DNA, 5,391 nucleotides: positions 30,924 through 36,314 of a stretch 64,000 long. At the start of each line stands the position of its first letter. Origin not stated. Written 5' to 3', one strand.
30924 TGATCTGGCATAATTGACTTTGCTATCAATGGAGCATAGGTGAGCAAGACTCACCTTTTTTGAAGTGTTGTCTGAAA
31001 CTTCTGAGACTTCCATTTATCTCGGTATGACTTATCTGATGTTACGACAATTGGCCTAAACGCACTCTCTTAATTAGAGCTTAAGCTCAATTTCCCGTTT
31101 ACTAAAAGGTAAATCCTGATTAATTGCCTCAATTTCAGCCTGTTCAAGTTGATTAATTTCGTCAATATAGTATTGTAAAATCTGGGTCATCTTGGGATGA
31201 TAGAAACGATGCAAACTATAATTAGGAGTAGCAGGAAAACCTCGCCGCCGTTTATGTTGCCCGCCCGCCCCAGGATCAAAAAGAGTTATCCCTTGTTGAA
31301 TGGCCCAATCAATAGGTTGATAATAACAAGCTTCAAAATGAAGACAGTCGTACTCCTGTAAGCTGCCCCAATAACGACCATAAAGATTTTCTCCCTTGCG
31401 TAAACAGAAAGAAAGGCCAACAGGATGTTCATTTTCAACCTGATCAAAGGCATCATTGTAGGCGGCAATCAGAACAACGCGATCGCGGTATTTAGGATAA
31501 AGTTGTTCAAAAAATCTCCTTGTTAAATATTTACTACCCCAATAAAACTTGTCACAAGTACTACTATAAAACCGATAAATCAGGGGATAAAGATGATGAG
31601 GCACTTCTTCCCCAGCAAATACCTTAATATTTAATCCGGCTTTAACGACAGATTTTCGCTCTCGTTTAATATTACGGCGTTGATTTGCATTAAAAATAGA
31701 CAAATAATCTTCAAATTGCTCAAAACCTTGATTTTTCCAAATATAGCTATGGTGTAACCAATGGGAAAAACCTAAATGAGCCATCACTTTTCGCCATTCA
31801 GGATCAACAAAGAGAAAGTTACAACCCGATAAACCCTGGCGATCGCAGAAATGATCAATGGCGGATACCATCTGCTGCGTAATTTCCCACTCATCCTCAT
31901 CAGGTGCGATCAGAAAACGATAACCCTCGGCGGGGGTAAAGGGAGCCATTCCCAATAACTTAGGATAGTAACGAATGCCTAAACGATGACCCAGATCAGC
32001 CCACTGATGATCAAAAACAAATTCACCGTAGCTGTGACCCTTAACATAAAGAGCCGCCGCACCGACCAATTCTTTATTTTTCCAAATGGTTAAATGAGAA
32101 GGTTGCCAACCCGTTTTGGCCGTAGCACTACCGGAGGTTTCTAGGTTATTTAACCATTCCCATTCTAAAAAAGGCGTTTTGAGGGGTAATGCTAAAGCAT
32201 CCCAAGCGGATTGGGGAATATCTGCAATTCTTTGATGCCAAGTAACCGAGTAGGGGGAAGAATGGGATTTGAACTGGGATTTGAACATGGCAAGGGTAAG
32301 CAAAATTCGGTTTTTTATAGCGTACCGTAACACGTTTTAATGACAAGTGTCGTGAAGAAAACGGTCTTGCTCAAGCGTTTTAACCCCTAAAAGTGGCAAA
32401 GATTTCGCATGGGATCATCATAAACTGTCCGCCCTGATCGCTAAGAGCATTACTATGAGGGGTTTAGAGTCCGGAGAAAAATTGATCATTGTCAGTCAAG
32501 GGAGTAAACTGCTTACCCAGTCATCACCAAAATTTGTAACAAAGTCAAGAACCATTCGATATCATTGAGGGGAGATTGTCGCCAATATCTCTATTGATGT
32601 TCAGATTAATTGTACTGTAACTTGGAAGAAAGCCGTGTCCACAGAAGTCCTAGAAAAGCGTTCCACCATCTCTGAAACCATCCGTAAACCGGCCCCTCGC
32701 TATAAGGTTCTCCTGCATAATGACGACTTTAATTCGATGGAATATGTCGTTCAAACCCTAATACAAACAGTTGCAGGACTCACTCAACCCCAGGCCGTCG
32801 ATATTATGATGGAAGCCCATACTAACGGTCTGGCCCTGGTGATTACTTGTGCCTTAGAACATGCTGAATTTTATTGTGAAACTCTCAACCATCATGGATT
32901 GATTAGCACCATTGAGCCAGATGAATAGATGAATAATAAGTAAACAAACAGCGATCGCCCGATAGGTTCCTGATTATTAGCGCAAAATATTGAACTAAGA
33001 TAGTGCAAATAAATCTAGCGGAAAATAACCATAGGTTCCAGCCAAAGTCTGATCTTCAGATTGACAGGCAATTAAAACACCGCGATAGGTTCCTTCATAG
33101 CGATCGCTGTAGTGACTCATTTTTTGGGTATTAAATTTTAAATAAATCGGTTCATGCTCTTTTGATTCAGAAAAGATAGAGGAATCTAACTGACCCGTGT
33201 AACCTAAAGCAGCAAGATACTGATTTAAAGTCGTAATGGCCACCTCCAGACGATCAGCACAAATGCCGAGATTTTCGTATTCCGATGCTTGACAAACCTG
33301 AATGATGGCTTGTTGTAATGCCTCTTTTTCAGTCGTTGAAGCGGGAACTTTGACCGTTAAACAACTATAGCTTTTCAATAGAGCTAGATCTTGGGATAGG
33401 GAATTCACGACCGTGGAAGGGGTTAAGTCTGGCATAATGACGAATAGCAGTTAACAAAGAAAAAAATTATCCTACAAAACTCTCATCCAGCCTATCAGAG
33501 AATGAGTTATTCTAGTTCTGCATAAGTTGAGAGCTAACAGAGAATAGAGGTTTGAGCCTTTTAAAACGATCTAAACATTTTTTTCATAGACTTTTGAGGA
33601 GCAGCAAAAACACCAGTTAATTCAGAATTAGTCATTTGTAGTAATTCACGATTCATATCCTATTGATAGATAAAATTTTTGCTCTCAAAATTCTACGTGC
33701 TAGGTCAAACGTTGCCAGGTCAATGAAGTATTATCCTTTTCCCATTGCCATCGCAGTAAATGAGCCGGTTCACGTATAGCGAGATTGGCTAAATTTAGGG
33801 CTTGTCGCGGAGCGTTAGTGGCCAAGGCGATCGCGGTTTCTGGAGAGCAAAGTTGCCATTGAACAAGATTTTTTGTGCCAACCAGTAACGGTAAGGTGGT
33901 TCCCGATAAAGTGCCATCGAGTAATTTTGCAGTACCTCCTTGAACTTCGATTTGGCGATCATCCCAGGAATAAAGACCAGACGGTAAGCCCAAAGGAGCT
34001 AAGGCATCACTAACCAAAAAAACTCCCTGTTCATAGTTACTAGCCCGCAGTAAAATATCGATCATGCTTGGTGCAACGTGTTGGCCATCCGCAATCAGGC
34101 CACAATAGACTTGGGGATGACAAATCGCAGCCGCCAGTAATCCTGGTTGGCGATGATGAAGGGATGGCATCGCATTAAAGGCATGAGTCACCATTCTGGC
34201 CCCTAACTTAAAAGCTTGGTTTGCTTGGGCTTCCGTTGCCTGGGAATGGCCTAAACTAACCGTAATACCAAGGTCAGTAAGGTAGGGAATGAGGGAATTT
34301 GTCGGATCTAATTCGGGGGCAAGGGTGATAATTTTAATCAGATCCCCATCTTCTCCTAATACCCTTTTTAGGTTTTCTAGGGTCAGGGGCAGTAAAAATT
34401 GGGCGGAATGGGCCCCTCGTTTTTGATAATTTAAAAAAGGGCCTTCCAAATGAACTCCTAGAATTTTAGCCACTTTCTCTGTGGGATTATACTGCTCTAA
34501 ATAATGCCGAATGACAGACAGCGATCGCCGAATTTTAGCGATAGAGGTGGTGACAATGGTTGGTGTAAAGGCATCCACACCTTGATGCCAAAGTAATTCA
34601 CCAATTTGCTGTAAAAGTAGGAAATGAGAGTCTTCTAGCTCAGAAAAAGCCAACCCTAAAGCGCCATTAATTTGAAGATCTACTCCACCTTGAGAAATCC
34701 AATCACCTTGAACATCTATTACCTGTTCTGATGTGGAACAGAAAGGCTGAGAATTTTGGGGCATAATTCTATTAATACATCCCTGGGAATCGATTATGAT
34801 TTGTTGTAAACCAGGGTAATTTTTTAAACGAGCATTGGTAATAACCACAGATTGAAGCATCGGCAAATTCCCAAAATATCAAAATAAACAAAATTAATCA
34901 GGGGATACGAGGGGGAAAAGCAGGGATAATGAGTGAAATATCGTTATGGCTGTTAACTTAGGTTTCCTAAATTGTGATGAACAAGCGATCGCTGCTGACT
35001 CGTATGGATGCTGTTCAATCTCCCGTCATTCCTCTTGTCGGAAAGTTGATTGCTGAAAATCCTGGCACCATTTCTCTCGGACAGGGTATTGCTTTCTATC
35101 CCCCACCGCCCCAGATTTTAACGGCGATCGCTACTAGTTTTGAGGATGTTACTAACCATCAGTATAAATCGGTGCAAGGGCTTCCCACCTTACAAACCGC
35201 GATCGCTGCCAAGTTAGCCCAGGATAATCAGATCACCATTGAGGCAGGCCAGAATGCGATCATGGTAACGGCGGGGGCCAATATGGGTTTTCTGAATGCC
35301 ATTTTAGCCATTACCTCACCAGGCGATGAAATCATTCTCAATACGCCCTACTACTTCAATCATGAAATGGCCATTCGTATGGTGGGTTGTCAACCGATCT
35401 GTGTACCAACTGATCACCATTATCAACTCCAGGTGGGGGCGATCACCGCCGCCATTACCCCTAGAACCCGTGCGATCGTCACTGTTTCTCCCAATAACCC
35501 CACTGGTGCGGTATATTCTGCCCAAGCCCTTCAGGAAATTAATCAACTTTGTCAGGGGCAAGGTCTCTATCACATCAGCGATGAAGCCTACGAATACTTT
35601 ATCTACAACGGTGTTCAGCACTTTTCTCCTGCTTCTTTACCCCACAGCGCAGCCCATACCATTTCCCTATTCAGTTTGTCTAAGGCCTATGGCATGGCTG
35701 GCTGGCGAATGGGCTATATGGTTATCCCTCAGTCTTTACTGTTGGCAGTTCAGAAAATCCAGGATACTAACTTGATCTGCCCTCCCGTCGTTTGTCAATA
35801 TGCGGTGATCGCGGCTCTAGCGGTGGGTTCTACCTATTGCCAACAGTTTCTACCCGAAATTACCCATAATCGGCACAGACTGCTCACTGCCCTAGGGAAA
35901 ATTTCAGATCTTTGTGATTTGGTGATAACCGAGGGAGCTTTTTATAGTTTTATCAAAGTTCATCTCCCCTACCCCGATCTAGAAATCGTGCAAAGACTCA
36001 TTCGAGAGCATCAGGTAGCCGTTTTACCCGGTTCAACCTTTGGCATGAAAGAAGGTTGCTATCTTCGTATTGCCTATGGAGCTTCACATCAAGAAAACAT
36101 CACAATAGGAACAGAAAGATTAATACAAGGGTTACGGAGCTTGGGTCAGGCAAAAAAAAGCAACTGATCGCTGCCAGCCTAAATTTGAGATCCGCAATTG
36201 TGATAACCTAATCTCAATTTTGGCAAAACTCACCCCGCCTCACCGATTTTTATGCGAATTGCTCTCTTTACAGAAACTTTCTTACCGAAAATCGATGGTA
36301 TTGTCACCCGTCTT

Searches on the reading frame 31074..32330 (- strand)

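Call 69: search_protein_families(library=pfam, proteins=[window:31074-32330:-], max_evalue=0.00001)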
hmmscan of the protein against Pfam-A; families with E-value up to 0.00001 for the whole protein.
window:31074-32330:- (418 aa): 2 families
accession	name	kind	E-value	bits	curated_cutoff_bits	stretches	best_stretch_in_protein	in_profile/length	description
PF04339.18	FemAB_like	-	6.9e-143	476.7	27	1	35-411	2-369/369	Peptidogalycan biosysnthesis/recognition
PF13480.13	Acetyltransf_6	-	2.6e-08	34.6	22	1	216-358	2-139/143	Acetyltransferase (GNAT) domain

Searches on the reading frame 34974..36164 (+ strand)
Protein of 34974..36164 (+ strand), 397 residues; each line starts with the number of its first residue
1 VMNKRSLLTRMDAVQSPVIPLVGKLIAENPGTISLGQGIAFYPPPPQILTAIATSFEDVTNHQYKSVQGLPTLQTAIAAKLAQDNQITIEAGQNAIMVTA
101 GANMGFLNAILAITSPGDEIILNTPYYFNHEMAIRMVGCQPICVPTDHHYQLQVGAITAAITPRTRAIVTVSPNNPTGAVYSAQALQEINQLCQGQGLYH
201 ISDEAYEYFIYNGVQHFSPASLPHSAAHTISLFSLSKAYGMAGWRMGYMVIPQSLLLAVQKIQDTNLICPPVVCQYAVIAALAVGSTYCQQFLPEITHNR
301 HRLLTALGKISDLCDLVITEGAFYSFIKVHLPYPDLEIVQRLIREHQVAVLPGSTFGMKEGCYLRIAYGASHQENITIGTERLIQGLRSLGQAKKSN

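Call 69: search_protein_families(library=pfam, proteins=[window:34974-36164:+], max_evalue=0.00001)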
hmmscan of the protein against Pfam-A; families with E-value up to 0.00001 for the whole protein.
window:34974-36164:+ (397 aa): 3 families
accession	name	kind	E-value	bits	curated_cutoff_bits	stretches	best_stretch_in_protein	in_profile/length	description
PF00155.27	Aminotran_1_2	-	2.8e-53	181.9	19.7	1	33-375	4-353/361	Aminotransferase class I and II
PF01041.23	DegT_DnrJ_EryC1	-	3.5e-10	40.1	19.8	1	72-205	28-147/360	DegT/DnrJ/EryC1/StrS aminotransferase family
PF01053.26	Cys_Met_Meta_PP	-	3.1e-06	26.4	27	1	85-196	60-166/381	Cys/Met metabolism PLP-dependent enzyme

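Call 78: find_homologous_proteins(query=window:34974-36164:+, max_evalue=1e-50)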
Query window:34974-36164:+ (397 aa): 7999 proteins with E <= 1e-50 among 8000 candidates; the best 120 are listed.
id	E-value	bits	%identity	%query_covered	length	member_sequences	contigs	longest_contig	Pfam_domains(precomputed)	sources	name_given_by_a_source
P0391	1.3e-239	813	92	100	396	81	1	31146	PF00155.28,PF01053.27,PF01041.24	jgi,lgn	jgi:aspartate/methionine/tyrosine aminotransferase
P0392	2.0e-171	588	67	98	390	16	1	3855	PF00155.28,PF01212.28,PF01053.27,PF01041.24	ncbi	ncbi:MAG: pyridoxal phosphate-dependent aminotransferase [Microcystaceae cyanobacterium]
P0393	1.2e-170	586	67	97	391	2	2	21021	PF00155.28,PF01212.28,PF01053.27,PF01041.24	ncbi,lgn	-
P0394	2.4e-169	582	66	98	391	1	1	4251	PF04864.20,PF00155.28,PF01041.24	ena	-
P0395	4.0e-168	578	65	97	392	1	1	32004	PF00155.28,PF01212.28,PF01041.24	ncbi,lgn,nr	ncbi:MAG: pyridoxal phosphate-dependent aminotransferase [Snowella sp.]|nr:pyridoxal phosphate-depen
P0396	5.7e-166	570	66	97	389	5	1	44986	PF04864.20,PF00155.28,PF01053.27,PF01041.24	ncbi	-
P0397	1.2e-162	560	64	96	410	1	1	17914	PF00155.28,PF01212.28,PF01053.27,PF01041.24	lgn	-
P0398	2.9e-162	558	64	98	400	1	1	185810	PF00155.28,PF01212.28,PF01041.24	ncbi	-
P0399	3.5e-158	545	63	96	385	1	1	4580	PF04864.20,PF00155.28,PF01041.24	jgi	jgi:aspartate/methionine/tyrosine aminotransferase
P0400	2.2e-157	542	65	96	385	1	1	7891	PF04864.20,PF00155.28,PF01041.24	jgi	-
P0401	1.0e-156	540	90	67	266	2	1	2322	PF00155.28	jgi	jgi:aspartate/methionine/tyrosine aminotransferase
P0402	1.5e-156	539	62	96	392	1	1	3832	PF04864.20,PF00155.28,PF01041.24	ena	-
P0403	3.9e-156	538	61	96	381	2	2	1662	PF04864.20,PF00155.28,PF01053.27,PF01041.24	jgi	jgi:aspartate/methionine/tyrosine aminotransferase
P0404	5.5e-156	538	62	98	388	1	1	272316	PF00155.28,PF00266.26,PF01212.28,PF01053.27,PF01041.24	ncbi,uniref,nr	ncbi:pyridoxal phosphate-dependent aminotransferase [Crocosphaera sp. XPORK-15E]|uniref:pyridoxal ph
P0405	5.9e-156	537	62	96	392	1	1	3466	PF04864.20,PF00155.28,PF00266.26,PF01053.27,PF01041.24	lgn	-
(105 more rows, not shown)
